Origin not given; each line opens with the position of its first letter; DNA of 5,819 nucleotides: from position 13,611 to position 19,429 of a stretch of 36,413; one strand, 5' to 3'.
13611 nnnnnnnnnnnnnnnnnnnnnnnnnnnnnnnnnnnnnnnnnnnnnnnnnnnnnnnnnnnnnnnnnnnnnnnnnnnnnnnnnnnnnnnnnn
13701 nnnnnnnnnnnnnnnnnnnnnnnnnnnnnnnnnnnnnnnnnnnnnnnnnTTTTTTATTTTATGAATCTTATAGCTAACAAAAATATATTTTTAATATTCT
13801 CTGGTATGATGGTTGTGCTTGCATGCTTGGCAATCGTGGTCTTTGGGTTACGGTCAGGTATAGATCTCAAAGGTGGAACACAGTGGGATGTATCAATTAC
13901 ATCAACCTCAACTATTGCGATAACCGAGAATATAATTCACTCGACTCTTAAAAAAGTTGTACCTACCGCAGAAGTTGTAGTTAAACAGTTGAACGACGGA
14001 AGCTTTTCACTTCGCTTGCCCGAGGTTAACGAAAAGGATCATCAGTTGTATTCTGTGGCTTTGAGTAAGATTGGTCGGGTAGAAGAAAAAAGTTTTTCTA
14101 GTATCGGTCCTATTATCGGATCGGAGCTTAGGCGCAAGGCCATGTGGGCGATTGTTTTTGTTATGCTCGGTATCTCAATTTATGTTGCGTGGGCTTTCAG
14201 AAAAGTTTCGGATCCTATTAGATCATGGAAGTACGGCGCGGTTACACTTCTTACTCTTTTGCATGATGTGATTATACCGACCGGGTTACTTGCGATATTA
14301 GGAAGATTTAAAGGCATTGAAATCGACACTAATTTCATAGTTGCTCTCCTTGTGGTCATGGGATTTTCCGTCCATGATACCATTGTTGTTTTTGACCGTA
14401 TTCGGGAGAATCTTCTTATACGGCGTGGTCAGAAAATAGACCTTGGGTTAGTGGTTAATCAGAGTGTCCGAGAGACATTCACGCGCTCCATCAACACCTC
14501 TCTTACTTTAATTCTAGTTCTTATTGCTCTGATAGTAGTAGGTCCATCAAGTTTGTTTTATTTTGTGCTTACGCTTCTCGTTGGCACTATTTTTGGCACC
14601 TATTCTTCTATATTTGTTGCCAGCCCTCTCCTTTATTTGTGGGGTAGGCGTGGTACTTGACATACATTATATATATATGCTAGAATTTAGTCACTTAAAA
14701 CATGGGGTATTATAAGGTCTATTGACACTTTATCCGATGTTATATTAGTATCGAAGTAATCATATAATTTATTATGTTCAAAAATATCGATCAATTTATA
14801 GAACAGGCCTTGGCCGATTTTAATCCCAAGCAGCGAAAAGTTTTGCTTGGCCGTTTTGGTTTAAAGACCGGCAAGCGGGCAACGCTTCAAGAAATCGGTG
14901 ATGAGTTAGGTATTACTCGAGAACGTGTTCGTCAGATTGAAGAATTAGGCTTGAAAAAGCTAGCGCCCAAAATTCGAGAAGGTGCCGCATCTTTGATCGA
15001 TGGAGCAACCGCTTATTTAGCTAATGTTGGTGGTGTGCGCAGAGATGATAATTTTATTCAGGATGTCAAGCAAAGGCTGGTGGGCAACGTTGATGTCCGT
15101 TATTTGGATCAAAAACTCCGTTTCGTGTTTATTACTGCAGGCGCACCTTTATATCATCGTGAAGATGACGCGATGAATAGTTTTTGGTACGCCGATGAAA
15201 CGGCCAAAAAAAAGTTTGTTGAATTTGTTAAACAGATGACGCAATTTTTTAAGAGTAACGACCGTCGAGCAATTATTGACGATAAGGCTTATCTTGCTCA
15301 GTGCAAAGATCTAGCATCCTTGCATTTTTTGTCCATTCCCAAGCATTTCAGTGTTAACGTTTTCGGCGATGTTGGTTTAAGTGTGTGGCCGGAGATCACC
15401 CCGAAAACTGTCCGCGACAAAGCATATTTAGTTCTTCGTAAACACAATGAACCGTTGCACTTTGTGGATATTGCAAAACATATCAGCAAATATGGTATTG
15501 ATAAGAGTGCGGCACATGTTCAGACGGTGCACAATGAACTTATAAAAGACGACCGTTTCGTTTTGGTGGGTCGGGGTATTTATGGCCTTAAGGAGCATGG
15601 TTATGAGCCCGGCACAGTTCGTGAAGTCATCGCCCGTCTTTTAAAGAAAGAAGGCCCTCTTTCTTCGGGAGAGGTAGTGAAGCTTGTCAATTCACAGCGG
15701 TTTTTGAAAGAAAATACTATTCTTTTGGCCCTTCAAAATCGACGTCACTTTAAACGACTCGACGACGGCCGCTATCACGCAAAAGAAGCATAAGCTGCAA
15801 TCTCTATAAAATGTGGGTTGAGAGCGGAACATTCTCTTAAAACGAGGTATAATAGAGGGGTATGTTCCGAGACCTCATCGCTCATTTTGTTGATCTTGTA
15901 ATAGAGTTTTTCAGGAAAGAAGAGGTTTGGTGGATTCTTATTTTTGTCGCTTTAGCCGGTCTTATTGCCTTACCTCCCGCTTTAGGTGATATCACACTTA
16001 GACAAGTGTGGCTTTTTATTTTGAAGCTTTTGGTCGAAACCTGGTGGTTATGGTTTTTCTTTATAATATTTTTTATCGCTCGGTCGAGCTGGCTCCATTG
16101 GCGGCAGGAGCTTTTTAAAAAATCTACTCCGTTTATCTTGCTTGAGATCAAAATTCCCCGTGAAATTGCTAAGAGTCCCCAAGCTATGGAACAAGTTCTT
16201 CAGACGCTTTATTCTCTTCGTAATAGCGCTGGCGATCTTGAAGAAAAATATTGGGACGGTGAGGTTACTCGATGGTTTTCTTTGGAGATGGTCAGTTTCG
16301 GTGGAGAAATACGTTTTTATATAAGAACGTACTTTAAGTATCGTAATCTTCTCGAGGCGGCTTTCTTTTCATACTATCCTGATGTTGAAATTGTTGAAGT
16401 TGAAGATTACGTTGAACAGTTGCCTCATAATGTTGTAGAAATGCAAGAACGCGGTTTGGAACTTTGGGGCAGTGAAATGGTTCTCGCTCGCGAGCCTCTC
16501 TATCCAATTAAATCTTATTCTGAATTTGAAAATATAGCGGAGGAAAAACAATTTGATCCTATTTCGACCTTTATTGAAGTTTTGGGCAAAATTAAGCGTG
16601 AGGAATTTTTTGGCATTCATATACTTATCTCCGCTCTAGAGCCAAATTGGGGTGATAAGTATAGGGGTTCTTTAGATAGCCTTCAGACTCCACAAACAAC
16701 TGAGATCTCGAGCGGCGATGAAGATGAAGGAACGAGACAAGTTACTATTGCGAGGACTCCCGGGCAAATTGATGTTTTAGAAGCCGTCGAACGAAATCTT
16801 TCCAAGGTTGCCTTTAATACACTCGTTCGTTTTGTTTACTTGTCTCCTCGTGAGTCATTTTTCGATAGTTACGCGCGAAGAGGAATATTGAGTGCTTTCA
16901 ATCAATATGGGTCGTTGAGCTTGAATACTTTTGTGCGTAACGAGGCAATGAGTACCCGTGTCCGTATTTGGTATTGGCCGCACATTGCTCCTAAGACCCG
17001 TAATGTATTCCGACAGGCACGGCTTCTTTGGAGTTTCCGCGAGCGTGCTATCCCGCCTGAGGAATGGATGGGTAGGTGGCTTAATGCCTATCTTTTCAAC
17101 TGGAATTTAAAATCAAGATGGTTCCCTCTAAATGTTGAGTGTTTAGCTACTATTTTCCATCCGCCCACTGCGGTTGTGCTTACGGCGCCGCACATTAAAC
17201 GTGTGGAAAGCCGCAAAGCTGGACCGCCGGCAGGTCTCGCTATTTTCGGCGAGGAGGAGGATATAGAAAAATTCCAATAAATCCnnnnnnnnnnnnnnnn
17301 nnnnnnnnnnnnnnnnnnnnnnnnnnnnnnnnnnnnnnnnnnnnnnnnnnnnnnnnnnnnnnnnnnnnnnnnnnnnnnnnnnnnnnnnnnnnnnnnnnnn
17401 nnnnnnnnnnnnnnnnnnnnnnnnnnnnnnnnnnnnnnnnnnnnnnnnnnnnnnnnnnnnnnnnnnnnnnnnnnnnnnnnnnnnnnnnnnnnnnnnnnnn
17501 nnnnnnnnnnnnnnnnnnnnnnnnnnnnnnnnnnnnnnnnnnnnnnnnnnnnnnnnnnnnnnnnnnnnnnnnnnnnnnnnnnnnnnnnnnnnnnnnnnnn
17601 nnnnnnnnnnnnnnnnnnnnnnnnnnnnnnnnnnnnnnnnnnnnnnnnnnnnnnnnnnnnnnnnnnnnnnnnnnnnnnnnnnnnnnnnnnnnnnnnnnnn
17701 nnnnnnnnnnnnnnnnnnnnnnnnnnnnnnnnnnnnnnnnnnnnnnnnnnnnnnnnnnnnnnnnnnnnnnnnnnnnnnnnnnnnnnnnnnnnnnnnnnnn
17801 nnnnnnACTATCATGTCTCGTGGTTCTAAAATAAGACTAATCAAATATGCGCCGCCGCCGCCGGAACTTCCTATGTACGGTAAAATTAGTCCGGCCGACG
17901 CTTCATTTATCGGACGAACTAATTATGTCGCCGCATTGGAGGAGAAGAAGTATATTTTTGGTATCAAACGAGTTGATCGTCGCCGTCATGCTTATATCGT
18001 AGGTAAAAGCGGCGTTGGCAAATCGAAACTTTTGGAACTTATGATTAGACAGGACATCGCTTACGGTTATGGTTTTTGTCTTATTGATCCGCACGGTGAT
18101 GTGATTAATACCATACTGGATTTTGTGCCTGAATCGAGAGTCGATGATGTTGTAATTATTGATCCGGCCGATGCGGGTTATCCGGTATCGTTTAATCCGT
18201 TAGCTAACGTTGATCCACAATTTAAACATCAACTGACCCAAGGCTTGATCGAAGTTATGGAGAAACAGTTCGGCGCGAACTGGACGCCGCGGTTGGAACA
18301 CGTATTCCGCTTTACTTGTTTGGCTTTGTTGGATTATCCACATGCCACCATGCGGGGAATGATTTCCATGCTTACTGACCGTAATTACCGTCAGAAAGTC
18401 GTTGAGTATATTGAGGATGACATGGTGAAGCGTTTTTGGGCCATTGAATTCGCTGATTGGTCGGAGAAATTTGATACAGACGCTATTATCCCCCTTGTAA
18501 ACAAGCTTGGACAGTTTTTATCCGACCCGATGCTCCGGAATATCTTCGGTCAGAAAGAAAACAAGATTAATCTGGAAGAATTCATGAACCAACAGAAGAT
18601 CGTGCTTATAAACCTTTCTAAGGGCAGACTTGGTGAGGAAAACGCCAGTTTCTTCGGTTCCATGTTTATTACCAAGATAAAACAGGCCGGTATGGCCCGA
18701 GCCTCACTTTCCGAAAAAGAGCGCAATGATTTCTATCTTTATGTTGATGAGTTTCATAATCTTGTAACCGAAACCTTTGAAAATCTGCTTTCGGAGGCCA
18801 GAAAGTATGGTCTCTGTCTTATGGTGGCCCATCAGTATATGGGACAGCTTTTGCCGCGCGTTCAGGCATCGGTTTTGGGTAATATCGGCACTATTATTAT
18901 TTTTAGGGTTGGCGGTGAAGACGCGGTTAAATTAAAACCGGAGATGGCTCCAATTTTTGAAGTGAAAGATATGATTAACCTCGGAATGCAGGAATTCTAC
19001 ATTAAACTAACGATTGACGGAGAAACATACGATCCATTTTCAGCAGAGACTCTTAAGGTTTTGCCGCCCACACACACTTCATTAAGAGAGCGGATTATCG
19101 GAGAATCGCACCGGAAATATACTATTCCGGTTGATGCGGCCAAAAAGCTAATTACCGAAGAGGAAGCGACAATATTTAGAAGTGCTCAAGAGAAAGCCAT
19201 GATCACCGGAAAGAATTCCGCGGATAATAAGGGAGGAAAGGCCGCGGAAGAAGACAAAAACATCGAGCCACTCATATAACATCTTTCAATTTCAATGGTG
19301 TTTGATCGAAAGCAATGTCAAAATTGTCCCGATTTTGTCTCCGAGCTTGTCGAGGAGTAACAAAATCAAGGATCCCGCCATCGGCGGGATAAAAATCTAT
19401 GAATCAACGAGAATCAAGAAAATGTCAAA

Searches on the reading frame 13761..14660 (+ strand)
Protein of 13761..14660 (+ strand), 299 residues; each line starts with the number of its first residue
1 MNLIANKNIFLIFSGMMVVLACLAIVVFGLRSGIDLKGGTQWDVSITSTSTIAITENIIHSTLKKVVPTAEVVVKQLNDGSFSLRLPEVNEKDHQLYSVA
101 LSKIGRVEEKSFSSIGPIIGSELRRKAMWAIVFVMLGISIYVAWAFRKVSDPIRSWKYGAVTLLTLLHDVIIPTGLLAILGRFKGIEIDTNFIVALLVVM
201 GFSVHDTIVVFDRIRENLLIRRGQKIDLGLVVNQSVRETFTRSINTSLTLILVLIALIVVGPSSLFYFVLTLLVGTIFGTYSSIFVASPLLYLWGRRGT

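Call 8: search_protein_families(library=pfam, proteins=[window:13761-14660:+], max_evalue=0.001)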
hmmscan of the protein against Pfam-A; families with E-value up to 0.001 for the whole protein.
window:13761-14660:+ (299 aa): 1 family
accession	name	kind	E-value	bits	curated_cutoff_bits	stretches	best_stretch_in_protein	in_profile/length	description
PF02355.23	SecD_SecF_C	-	2.6e-51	174.2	20.5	1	106-296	12-188/189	Protein export membrane protein SecD/SecF, C-terminal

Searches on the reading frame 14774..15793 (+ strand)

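Call 8: search_protein_families(library=pfam, proteins=[window:14774-15793:+], max_evalue=0.001)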
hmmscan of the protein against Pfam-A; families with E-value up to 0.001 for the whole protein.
window:14774-15793:+ (339 aa): 2 families
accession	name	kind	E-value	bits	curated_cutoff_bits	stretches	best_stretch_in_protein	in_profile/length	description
PF04545.22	Sigma70_r4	-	3.7e-15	55.6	24.1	1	12-63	1-48/50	Sigma-70, region 4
PF05066.19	HARE-HTH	-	2e-08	34.9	25.9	1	212-274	2-70/71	HB1, ASXL, restriction endonuclease HTH domain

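Call 32: search_protein_families(library=padloc, proteins=[window:14774-15793:+], max_evalue=0.01)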
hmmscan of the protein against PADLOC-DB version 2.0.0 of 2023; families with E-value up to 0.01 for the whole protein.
window:14774-15793:+ (339 aa): 1 family
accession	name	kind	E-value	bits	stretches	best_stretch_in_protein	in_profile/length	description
PDLC02203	MzaA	-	1.9e-07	27.7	1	7-68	599-660/683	-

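Call 33: search_protein_families(library=ncbifam, proteins=[window:14774-15793:+], max_evalue=0.01)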
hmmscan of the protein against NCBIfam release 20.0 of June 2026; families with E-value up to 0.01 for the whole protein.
window:14774-15793:+ (339 aa): 28 families (the best 25 are shown)
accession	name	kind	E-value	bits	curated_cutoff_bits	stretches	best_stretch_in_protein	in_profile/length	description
TIGR02394.1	rpoS_proteo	equivalog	3.4e-16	59.6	378.7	1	4-66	211-273/285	RNA polymerase sigma factor RpoS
NF041931.2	MzaA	equivalog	1.5e-15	57.1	800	1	4-68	642-706/726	MZA anti-phage system associated sigma-70 family RNA polymerase sigma factor MzaA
NF004207.0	PRK05657.1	equivalog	5.3e-15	55.6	394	1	4-67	254-317/329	RNA polymerase sigma factor RpoS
TIGR02997.1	Sig70-cyanoRpoD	subfamily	4.3e-13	49.2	384.5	1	6-63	240-297/298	RNA polymerase sigma factor, RpoD/SigA family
NF004208.0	PRK05658.1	equivalog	5.8e-13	48.7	555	1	3-64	556-617/631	RNA polymerase sigma factor RpoD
TIGR02393.1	RpoD_Cterm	equivalog_domain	1.7e-12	47.5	354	1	5-67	166-228/238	RNA polymerase sigma factor RpoD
NF005642.0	PRK07405.1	subfamily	2.7e-12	46.5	524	1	6-64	248-306/318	RNA polymerase sigma factor SigD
NF005643.0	PRK07406.1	equivalog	1.1e-11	44.5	500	1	8-65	328-385/397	RNA polymerase sigma factor RpoD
NF005785.0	PRK07598.1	equivalog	1.8e-11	43.6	554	1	6-68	341-404/415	RNA polymerase sigma factor SigC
NF004615.0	PRK05949.1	subfamily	2.1e-11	43.3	530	1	6-64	257-315/327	RNA polymerase sigma factor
NF006666.0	PRK09210.1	equivalog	1.8e-10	40.7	572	1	9-64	302-357/370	RNA polymerase sigma factor RpoD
NF004562.0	PRK05901.1-4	equivalog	2.1e-10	39.8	779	1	11-68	488-545/571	RNA polymerase sigma factor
TIGR02937.1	sigma70-ECF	superfamily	5e-10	39.2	42.9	1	4-64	106-162/165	sigma-70 family RNA polymerase sigma factor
NF005920.0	PRK07921.1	subfamily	1.2e-09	37.6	464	1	9-64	260-315/328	RNA polymerase sigma factor SigB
NF005143.0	PRK06596.1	subfamily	7.5e-09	35.5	241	1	6-68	221-282/285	RNA polymerase factor sigma-32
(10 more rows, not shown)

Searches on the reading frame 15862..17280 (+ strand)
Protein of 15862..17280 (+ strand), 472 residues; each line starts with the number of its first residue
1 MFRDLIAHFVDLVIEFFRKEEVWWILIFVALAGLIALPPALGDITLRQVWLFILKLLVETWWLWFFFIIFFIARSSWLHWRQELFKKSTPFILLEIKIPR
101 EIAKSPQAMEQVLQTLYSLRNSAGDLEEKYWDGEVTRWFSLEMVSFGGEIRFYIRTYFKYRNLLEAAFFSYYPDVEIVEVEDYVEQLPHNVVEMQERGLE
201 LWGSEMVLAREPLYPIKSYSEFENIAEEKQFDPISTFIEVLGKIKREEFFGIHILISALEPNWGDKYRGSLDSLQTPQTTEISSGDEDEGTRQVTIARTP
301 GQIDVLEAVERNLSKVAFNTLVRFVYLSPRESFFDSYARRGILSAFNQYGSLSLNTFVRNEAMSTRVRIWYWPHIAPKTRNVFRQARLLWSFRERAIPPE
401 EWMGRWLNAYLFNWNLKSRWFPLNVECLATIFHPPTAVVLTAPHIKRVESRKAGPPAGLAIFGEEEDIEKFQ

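Call 8: search_protein_families(library=pfam, proteins=[window:15862-17280:+], max_evalue=0.001)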
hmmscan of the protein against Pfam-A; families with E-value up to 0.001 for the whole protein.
window:15862-17280:+ (472 aa): 0 families

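Call 32: search_protein_families(library=padloc, proteins=[window:15862-17280:+], max_evalue=0.01)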
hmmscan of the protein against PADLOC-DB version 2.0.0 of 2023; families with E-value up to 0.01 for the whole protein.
window:15862-17280:+ (472 aa): 0 families

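Call 33: search_protein_families(library=ncbifam, proteins=[window:15862-17280:+], max_evalue=0.01)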
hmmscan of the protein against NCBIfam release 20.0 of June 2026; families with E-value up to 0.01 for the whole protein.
window:15862-17280:+ (472 aa): 0 families

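Call 49: search_protein_families(library=phrogs, proteins=[window:15862-17280:+], max_evalue=0.01)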
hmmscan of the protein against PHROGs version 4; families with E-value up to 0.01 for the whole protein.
window:15862-17280:+ (472 aa): 1 family
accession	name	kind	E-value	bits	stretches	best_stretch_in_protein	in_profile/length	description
phrog_5156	-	unknown function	0.0021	17.2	1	127-280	67-205/824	-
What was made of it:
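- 15862..17280 (+): Membrane protein (472 aa, N-terminal TM helices) conserved upstream of the short ATPase form. Weak match to the N-terminal part of phrog_5156, whose C-terminal part matches the ATPase (call 49).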

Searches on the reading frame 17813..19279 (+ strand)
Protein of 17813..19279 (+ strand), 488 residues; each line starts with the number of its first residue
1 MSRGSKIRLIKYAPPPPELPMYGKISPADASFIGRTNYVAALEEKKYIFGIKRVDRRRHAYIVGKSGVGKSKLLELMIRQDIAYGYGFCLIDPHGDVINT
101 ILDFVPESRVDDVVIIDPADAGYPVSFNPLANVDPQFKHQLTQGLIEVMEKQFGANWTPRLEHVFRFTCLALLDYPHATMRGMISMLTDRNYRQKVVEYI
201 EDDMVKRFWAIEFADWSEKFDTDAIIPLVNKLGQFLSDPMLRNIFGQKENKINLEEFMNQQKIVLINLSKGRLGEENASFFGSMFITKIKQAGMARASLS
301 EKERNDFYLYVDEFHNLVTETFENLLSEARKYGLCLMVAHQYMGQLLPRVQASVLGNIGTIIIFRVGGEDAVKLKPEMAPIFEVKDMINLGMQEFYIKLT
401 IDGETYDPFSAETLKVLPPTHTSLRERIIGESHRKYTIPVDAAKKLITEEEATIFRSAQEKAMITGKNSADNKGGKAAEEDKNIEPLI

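Call 9: search_protein_families(library=pfam, proteins=[window:17813-19279:+], max_evalue=0.01)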
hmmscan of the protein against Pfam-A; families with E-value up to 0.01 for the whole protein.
window:17813-19279:+ (488 aa): 5 families
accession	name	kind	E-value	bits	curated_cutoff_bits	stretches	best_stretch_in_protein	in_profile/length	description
PF10412.15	TrwB_AAD_bind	-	1e-10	41.5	20.5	1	56-368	14-312/387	Type IV secretion-system coupling protein DNA-binding domain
PF01935.23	DUF87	-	8.4e-07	29.7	23.2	1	57-275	23-206/220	Helicase HerA, central domain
PF12696.13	TraG-D_C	-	7.1e-06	26.4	22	1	308-366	3-66/126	TraM recognition site of TraD and TraG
PF02534.20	T4SS-DNA_transf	-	4e-05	23.1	20.1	1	58-346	45-344/468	Type IV secretory system Conjugative DNA transfer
PF13401.12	AAA_22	-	9.7e-05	23.1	27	0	56-94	4-33/130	AAA domain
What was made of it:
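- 17813..19279 (+): Soluble VirD4/TraD/TrwB-like P-loop ATPase (488 aa) with intact Walker A (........) and Walker B (YVDEFH); the family's main conserved neighbour. Pfam TrwB_AAD_bind, DUF87 and TraG-D_C (call 9).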

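Call 32: search_protein_families(library=padloc, proteins=[window:17813-19279:+], max_evalue=0.01)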
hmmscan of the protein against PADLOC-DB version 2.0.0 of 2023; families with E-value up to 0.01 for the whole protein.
window:17813-19279:+ (488 aa): 6 families
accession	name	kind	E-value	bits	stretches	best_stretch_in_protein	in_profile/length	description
PDLC04140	mad8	-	6e-14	50.3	1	54-367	24-254/314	mads_8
PDLC04103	HerA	-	3.3e-07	27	1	312-366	459-509/579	-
PDLC04105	HerA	-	3e-06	24.1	1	57-101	166-211/576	-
PDLC04100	HerA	-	0.00023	18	0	319-378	465-523/580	-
PDLC02185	HerA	-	0.0048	13.7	0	320-370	472-518/585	-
PDLC04102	HerA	-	0.0058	13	0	317-381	525-587/654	-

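Call 33: search_protein_families(library=ncbifam, proteins=[window:17813-19279:+], max_evalue=0.01)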
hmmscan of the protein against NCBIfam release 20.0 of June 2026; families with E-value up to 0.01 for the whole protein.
window:17813-19279:+ (488 aa): 14 families
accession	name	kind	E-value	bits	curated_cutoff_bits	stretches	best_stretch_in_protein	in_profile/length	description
TIGR03743.1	SXT_TraD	subfamily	1e-12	47.3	366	2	33-96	151-214/636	conjugative transfer system coupling protein TraD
NF045973.1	conju_CD1115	equivalog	3.2e-10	39.4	250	1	53-370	20-361/442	VirD4-like conjugal transfer protein, CD1115 family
TIGR03754.1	conj_TOL_TraD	equivalog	1.3e-09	37.2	647.55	1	33-97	156-220/643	type IV conjugative transfer system coupling protein TraD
NF053655.1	CedD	equivalog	4.4e-07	28.9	600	1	47-106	211-270/527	DNA-translocating ATPase CedD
NF010447.0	PRK13873.1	equivalog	4.4e-05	21.6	1020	1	58-200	442-583/815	conjugal transfer protein TrbE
NF041447.1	TrbC_conju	equivalog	0.00048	18.7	800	0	243-368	354-495/685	F-type conjugative transfer protein TrbC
NF042943.1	HerA_antiphage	equivalog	0.0011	17.6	800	0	319-387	459-526/566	anti-phage-associated helicase HerA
NF045971.1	conju_CD1110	equivalog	0.0034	15.7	325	0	300-375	621-702/752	VirB4-like conjugal transfer ATPase, CD1110 family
NF041326.1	Bacteroid_MobC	subfamily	0.0035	15.8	900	0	301-390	452-545/655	conjugal transfer protein MobC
TIGR03597.1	GTPase_YqeH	equivalog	0.0049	16.1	297.4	0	51-81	149-179/361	ribosome biogenesis GTPase YqeH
NF033849.1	ser_rich_anae_1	subfamily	0.0065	13.8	650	0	319-371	1047-1095/1163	serine-rich protein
NF045975.1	VirB4_plasma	equivalog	0.0071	14.1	590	0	60-94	518-552/894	Mbov_0397 family ICE element conjugal transfer ATPase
TIGR00929.1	VirB4_CagE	subfamily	0.0073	14.6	643.1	0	59-370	439-705/792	VirB4 family type IV secretion/conjugal transfer ATPase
TIGR02759.1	TraD_Ftype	equivalog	0.0096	14.7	521.35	0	298-347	400-450/566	type IV conjugative transfer system coupling protein TraD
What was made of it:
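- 17813..19279 (+): NCBIfam TraD/VirD4-like, all below the curated cut-offs (call 33).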

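Call 49: search_protein_families(library=phrogs, proteins=[window:17813-19279:+], max_evalue=0.01)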
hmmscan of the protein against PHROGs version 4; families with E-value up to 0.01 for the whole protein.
window:17813-19279:+ (488 aa): 3 families
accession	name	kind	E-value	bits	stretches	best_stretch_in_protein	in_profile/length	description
phrog_5156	-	unknown function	1.2e-57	196.7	1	34-456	389-813/824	-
phrog_7035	-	unknown function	2.5e-16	60.2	2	213-370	392-562/969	-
phrog_2666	-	head and packaging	6.8e-06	26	0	44-96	308-360/555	terminase large subunit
